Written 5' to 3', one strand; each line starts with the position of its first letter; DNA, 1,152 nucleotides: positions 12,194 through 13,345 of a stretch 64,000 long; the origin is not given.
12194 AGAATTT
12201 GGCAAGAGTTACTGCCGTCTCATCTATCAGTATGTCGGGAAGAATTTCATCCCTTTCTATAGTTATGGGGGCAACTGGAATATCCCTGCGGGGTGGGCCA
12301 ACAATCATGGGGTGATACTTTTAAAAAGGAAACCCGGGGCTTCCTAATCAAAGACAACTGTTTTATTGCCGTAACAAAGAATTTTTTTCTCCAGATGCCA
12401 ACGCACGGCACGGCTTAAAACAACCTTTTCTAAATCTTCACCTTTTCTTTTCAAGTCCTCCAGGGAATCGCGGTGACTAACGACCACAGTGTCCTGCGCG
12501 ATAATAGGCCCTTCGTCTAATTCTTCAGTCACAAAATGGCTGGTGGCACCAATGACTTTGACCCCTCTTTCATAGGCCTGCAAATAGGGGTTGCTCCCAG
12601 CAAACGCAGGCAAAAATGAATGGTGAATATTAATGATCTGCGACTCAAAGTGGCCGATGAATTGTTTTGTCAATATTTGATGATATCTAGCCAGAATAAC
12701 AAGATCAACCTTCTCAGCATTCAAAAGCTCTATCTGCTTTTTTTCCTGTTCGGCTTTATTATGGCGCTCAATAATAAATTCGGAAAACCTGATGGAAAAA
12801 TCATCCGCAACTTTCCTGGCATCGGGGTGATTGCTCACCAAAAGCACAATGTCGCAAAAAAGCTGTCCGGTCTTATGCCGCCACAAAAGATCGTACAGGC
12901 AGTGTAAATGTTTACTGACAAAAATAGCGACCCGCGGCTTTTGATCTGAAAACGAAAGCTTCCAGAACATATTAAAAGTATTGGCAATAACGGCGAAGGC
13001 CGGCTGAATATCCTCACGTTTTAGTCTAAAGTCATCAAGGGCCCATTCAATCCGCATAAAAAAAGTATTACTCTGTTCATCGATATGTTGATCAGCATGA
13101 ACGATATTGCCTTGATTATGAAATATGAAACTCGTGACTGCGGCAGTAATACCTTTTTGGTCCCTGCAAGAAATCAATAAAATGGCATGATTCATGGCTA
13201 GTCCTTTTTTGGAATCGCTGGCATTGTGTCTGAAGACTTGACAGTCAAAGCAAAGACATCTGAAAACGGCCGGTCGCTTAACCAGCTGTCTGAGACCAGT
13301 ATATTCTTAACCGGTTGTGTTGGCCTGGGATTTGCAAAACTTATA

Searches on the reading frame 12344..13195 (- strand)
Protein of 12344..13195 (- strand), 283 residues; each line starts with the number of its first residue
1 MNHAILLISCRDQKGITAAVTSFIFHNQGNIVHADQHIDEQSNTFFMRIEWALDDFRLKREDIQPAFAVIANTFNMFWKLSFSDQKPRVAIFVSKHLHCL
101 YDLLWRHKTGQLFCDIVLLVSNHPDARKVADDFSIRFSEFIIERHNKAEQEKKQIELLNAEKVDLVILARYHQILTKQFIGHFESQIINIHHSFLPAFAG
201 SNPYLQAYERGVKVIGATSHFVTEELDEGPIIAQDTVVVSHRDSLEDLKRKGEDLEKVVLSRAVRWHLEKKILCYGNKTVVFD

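Call 87: search_protein_families(library=pfam, proteins=[window:12344-13195:-], max_evalue=0.0001)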
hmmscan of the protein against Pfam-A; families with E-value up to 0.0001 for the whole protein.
window:12344-13195:- (283 aa): 2 families
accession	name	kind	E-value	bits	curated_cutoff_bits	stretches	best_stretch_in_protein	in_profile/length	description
PF00551.24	Formyl_trans_N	-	5.1e-44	150.6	26.1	1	88-264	2-181/181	Formyl transferase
PF01842.31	ACT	-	2.6e-07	30.7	27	1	5-47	2-45/66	ACT domain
